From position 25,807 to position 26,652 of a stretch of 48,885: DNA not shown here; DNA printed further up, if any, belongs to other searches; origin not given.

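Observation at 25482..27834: Moron island between GT and the tape measure: TacT-like GNAT toxin with a tiny upstream ORF, a tail-anchored membrane protein and a lipoprotein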

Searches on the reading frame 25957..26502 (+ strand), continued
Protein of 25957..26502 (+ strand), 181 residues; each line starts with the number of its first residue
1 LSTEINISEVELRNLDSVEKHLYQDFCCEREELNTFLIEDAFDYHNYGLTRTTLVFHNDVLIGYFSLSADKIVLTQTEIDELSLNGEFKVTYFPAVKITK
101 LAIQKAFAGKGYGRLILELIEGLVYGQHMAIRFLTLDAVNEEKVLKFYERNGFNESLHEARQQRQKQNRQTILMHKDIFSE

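Call 56: predict_structure(alignment_id=A1)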
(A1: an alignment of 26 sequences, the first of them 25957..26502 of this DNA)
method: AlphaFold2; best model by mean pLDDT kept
length: 181 residues; sequences in the alignment: 26
mean_pLDDT: 85.5   pTM: 0.81
mean pLDDT of the five models: 85.5, 84.8, 84.7, 83.3, 82.5
residues with pLDDT >= 90: 112; 70-90: 35; 50-70: 32; < 50: 2
segments of 3 or more residues with pLDDT < 50: none
pLDDT, mean of each block of 10 residues (from residue 1): 70 95 95 96 95 96 96 73 63 89 95 95 76 91 94 77 61 87 58
secondary structure, 60 per line:
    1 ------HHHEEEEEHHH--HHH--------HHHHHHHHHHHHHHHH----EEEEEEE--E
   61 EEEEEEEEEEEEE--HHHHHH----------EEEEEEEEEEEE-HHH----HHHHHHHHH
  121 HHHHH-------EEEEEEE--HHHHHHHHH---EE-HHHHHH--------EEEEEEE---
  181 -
elements in order: E10-14 H31-46 E51-57 E60-73 H76-81 E92-103 H112-125 E133-139 H142-150 H157-162 E171-177

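Call 60: fold_search(model_id=the predicted structure, library=pdb)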
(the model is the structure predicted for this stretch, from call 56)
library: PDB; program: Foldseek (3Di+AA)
matches with E <= 10: 1181; with E <= 0.001: 543
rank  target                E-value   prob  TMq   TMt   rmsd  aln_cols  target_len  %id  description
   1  7f37_A                1.8e-12  1.00  0.68  0.76   4.8       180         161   24  Crystal structure of AtaT2-AtaR2 complex (released 2021-12-22)
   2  7f37_B                6.2e-12  1.00  0.68  0.78   3.8       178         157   24  Crystal structure of AtaT2-AtaR2 complex (released 2021-12-22)
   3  7chd_A                9.6e-11  1.00  0.69  0.73   3.6       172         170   20  AtaT complexed with acetyl-methionyl-tRNAfMet (released 2020-11-04)
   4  7chd_C                1.0e-10  1.00  0.69  0.70   3.8       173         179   21  AtaT complexed with acetyl-methionyl-tRNAfMet (released 2020-11-04)
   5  6gtp                  1.3e-10  1.00  0.70  0.71   5.2       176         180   19  Structure of the AtaT Y144F mutant toxin (released 2019-03-06)
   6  6ajm_A                1.6e-10  1.00  0.68  0.72   4.3       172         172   22  Crystal structure of apo AtaTR (released 2019-01-02)
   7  6ajm_B                1.7e-10  1.00  0.65  0.74   3.6       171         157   21  Crystal structure of apo AtaTR (released 2019-01-02)
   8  6gtr_A                1.9e-10  1.00  0.69  0.77   3.8       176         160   20  Structure of the AtaT Y144F mutant toxin bound to the C-terminus of the antitoxin AtaR and Acetyl-CoA (released 2019-03-06)
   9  5xun_B                2.1e-10  1.00  0.70  0.73   3.6       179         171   21  Crystal structure of Y145F mutant of KacT (released 2017-07-19)
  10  9ilr_A                2.1e-10  1.00  0.65  0.75   4.1       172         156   22  The structure of the GmvT-GmvA-AcCoA ternary complex (released 2025-03-05)
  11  5xun_A                2.3e-10  1.00  0.67  0.71   3.5       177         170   23  Crystal structure of Y145F mutant of KacT (released 2017-07-19)
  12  7ak7_A                2.3e-10  1.00  0.63  0.73   4.3       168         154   18  Structure of Salmonella TacT2 toxin bound to TacA2 antitoxin (released 2021-08-18)
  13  7chd_B                3.1e-10  1.00  0.69  0.70   3.5       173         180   19  AtaT complexed with acetyl-methionyl-tRNAfMet (released 2020-11-04)
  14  7ak7_B                3.1e-10  1.00  0.64  0.74   4.0       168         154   17  Structure of Salmonella TacT2 toxin bound to TacA2 antitoxin (released 2021-08-18)
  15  9ils_A                3.5e-10  1.00  0.68  0.79   3.7       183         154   21  The GmvT toxin in complex with the C-terminal fragment of its antitoxin (released 2025-03-05)
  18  6gtq_A                6.0e-10  1.00  0.66  0.74   3.9       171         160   20  Structure of the AtaT Y144F mutant toxin bound to the C-terminus of the antitoxin AtaR (released 2019-03-06)
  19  6gtq_B                6.3e-10  1.00  0.66  0.74   3.2       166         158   18  Structure of the AtaT Y144F mutant toxin bound to the C-terminus of the antitoxin AtaR (released 2019-03-06)
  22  7ak8_B                8.1e-10  1.00  0.64  0.75   3.8       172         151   18  Structure of Salmonella TacT1 toxin bound to TacA1 antitoxin C-terminal peptide (released 2021-08-18)
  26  7ak9_B                1.5e-09  1.00  0.70  0.77   2.4       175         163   17  Structure of Salmonella TacT3 toxin bound to TacA3 antitoxin C-terminal peptide (released 2021-08-18)
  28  7ak9_A                1.8e-09  1.00  0.66  0.73   3.1       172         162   17  Structure of Salmonella TacT3 toxin bound to TacA3 antitoxin C-terminal peptide (released 2021-08-18)
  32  7ak8_A                2.4e-09  1.00  0.63  0.75   4.1       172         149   17  Structure of Salmonella TacT1 toxin bound to TacA1 antitoxin C-terminal peptide (released 2021-08-18)
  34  7ak8_C                2.9e-09  1.00  0.64  0.76   4.1       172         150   17  Structure of Salmonella TacT1 toxin bound to TacA1 antitoxin C-terminal peptide (released 2021-08-18)
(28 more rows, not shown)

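Call 78: search_solved_structures(query=A1, max_evalue=0.001, show_alignments=5)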
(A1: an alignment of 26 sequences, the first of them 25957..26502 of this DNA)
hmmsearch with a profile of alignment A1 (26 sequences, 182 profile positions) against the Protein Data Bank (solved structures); distinct sequences matched with E-value up to 0.001: 26.
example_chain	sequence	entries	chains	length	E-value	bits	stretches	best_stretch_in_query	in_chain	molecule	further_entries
7f37_B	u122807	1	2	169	5.6e-18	68.3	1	18-157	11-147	GNAT family N-acetyltransferase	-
5zgn_C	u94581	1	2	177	3.8e-16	62.4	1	6-162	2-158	KacT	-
9ilr_A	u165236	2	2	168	2.1e-15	59.9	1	18-158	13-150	N-acetyltransferase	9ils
5xun_A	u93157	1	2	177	3.3e-15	59.3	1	6-161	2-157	Acetyltransferase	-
6ajn_A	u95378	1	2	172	6.8e-15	58.3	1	9-161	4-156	N-acetyltransferase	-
7ak8_A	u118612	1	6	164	6.9e-15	58.3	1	20-162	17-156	GCN5 family acetyltransferase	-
5fvj_A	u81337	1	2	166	7.2e-15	58.2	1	20-162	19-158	PUTATIVE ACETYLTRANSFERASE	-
7f36_A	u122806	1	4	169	7.3e-15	58.2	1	20-162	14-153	N-acetyltransferase domain-containing protein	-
6ajm_A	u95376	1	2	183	8.2e-15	58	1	9-161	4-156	N-acetyltransferase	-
6gts_A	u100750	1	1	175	8.3e-15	58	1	9-161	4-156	Acetyltransferase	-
6g96_B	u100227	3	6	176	3.4e-14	56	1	19-143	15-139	Acetyltransferase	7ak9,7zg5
6gtq_A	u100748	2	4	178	4.6e-14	55.6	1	8-161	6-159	N-acetyltransferase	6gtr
6gtp_A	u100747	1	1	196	5.9e-14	55.2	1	8-161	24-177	N-acetyltransferase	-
7chd_A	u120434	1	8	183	2.4e-13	53.2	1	9-161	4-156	N-acetyltransferase domain-containing protein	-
7ak7_A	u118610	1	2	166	1.4e-10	44.2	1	20-157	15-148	Acetyltransferase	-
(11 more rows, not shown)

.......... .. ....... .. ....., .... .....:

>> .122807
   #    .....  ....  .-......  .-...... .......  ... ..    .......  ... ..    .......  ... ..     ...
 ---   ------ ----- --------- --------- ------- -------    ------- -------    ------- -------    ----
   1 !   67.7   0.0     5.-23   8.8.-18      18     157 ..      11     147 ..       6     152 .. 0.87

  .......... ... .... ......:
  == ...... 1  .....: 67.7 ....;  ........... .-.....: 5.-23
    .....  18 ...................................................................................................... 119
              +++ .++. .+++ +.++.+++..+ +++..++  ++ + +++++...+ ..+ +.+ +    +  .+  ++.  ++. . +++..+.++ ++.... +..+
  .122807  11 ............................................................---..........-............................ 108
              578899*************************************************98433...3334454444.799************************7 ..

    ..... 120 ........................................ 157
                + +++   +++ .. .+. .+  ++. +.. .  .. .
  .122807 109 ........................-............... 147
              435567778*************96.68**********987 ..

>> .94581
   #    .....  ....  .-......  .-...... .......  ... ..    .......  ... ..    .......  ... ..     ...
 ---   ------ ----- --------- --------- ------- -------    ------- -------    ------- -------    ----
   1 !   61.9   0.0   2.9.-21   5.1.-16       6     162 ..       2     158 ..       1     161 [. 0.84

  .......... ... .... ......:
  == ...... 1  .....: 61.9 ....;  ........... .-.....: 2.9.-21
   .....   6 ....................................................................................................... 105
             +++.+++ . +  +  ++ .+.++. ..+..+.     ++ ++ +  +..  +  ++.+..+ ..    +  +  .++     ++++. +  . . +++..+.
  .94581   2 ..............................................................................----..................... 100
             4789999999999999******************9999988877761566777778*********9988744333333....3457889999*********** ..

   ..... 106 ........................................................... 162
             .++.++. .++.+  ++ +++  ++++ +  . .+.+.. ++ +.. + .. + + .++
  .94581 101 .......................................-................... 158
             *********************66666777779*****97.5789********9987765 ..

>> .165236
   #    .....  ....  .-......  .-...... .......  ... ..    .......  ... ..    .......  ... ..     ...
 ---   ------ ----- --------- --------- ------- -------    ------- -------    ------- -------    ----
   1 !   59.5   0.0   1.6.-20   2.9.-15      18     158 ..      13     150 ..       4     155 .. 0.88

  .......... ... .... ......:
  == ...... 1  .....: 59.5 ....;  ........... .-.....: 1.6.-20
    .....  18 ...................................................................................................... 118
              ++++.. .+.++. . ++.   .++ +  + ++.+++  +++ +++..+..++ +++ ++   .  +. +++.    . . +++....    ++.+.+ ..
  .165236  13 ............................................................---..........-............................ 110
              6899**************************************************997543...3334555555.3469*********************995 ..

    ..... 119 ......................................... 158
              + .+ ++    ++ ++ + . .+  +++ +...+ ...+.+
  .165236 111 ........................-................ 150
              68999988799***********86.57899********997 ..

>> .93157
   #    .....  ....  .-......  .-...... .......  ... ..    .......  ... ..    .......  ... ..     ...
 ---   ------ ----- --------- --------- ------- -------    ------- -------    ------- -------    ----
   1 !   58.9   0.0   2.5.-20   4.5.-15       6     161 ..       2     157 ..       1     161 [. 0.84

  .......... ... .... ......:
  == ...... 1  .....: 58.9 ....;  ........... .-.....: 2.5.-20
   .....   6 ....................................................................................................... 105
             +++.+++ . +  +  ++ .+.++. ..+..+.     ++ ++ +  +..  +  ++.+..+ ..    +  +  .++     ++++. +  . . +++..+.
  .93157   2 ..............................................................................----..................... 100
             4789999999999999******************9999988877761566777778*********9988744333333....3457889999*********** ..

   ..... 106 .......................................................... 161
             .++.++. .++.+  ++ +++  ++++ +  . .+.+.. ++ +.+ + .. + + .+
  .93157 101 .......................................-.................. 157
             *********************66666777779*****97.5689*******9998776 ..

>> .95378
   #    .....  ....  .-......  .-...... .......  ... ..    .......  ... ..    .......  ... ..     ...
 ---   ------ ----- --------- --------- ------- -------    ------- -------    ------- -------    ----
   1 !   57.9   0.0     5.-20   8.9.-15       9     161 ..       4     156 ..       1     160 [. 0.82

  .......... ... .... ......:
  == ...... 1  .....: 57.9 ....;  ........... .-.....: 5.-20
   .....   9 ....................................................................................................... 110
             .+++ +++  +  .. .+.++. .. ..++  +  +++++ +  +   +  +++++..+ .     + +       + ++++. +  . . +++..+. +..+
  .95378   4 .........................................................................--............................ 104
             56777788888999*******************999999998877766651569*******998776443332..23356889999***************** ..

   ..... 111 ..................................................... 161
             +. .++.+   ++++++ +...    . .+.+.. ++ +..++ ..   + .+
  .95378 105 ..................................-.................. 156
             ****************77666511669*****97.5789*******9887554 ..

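Call 99: find_related_loci(query=A1, collection=viral_contigs, flank=5000)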
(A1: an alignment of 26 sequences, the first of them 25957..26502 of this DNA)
Query A1 (181 aa) in viral_contigs; peptide patterns used: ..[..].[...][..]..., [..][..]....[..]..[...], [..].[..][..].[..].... (x = any residue, [..] = any of these).
59 stretches matched a pattern; 31 encode a relative of the query (tblastn E <= 1e-3); 31 distinct loci.
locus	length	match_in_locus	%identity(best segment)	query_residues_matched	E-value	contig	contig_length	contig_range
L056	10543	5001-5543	99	1-181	1e-120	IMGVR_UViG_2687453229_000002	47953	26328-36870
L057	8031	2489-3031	99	1-181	1e-120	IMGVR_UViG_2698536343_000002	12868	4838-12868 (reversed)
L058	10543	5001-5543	99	1-181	1e-120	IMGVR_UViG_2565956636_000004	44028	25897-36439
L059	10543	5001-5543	99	1-181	1e-120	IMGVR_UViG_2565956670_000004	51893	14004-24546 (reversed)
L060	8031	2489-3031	99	1-181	1e-120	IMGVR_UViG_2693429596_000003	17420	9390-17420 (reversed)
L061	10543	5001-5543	73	1-181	3e-88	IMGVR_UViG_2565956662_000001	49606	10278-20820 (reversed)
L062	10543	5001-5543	72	1-181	8e-88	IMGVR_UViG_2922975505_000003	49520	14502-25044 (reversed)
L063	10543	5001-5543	72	1-181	1e-87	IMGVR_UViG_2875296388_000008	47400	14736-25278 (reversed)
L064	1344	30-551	75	8-181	9e-94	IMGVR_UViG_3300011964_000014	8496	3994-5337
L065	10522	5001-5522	74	8-181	5e-87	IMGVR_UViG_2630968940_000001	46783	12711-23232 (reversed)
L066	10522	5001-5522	74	8-181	5e-87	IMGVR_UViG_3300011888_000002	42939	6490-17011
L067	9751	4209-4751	72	1-181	1e-85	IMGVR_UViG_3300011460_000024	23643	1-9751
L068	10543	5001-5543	72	1-181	1e-85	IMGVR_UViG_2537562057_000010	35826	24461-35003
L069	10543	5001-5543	72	1-181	1e-85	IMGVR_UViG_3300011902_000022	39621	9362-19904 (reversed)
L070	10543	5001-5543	71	1-181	4e-84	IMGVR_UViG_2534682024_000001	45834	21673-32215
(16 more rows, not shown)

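Call 107: get_annotated_region(hit=H71, flank=1800)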
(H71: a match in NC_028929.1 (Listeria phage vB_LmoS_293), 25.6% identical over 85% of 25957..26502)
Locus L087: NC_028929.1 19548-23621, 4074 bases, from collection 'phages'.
description: Listeria phage vB_LmoS_293, complete genome.
organism: Listeria phage vB_LmoS_293 (NCBI taxid 1591073)
taxonomy: Viruses; Duplodnaviria; Heunggongvirae; Uroviricota; Caudoviricetes
host: Listeria monocytogenes; source: -; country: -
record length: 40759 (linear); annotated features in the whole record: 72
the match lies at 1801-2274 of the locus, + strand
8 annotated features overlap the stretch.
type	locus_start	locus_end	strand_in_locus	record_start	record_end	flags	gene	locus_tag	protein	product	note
CDS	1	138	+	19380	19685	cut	-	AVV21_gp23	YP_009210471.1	hypothetical protein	Gp18; ORF23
CDS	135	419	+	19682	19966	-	-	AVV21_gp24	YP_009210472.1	holin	Holin, Phage Phi LC3 Family; ORF24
CDS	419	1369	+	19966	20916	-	-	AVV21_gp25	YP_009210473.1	endolysin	ORF25; Phage lysin, N-acetylmuramoyl-L-alanine Amidase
CDS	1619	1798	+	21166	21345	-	-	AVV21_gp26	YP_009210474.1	hypothetical protein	ORF26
CDS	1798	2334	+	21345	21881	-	-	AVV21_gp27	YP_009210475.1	acetyltransferase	ORF27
CDS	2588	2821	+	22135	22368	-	-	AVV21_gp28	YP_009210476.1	hypothetical protein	ORF28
CDS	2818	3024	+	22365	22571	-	-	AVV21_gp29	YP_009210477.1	hypothetical protein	Hypothetical Protein O167_10370; ORF29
CDS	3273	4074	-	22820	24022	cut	-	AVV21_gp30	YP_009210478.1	integrase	ORF30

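Call 108: get_annotated_region(hit=H75, flank=1800)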
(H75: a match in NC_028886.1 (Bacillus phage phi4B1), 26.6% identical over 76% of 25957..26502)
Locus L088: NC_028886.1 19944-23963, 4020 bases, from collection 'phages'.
description: Bacillus phage phi4B1, complete genome.
organism: Bacillus phage phi4B1 (NCBI taxid 1643324)
taxonomy: Viruses; Duplodnaviria; Heunggongvirae; Uroviricota; Caudoviricetes
host: Bacillus thuringiensis 4B1; source: -; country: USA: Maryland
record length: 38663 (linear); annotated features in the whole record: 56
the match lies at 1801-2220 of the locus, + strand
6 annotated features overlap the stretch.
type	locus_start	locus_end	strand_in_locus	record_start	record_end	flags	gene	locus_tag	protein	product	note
CDS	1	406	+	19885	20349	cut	-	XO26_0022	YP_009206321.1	holin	identified by match to protein family HMM TIGR01593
CDS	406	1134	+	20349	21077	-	-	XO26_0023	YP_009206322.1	amidase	identified by match to protein family HMM PF01510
CDS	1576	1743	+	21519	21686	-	-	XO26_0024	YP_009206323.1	hypothetical protein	identified by glimmer; putative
CDS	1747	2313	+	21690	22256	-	-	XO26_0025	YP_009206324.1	acetyltransferase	identified by match to protein family HMM PF00583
CDS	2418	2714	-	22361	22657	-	-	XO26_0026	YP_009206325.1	hypothetical protein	-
CDS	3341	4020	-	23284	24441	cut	-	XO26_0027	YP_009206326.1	integrase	phage integrase family protein; identified by match to protein family HMM PF00589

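Call 109: get_annotated_region(hit=H68, flank=1800)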
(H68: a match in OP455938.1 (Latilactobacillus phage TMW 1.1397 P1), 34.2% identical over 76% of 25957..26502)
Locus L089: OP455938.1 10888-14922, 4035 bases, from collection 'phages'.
description: Latilactobacillus phage TMW 1.1397 P1, complete genome.
organism: Latilactobacillus phage TMW 1.1397 P1 (NCBI taxid 2995632)
taxonomy: Viruses; Duplodnaviria; Heunggongvirae; Uroviricota; Caudoviricetes
host: Latilactobacillus sakei TMW 1.1397; source: virions isolated from purified post-induction lysate; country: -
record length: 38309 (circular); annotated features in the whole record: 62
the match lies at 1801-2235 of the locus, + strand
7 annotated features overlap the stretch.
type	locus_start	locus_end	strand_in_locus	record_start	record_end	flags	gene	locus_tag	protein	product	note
CDS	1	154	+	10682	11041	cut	-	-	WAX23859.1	putative holin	-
CDS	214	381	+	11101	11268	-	-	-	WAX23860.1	holin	-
CDS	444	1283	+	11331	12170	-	-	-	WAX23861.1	N-acetylmuramoyl-L-alanine amidase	-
CDS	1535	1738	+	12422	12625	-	-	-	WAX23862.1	hypothetical protein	-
CDS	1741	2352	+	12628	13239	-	-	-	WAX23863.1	N-acetyltransferase domain-containing protein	-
CDS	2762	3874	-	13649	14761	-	-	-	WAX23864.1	integrase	-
CDS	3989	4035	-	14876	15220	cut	-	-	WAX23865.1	HTH cro/C1-type domain-containing protein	-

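Call 110: get_annotated_region(hit=H69, flank=1800)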
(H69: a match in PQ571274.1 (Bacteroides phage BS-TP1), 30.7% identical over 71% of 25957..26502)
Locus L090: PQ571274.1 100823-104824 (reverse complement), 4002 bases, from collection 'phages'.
description: Bacteroides phage BS-TP1, complete genome.
organism: Bacteroides phage BS-TP1 (NCBI taxid 3385221)
taxonomy: Viruses
host: Bacteroides salyersiae BG8; source: sewage from septic tank; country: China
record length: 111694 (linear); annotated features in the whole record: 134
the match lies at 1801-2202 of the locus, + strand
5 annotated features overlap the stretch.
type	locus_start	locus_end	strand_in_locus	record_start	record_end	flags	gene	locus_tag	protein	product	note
CDS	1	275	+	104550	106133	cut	-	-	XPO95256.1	terminase large subunit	BS-TP1_gp123; BS-TP1_gp123; Annot2=(structure alignment-afuniprot50) AF-A0A5J4Q7Y3-F1-model_v4 Terminase_3 ...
CDS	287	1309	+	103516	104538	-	-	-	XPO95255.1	hypothetical protein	BS-TP1_gp122; BS-TP1_gp122; None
CDS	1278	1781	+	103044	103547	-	-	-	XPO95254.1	hypothetical protein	BS-TP1_gp121; BS-TP1_gp121; None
CDS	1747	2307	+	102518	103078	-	-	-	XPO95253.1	acetyltransferase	BS-TP1_gp120; BS-TP1_gp120; Annot2=(structure alignment-afuniprot50) AF-A0A415BLP0-F1-model_v4 ...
CDS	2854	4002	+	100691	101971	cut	-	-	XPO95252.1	integrase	BS-TP1_gp119; BS-TP1_gp119; Annot2=(structure alignment-afuniprot50) AF-A0A4S1ZHU2-F1-model_v4 Tyr recombinase ...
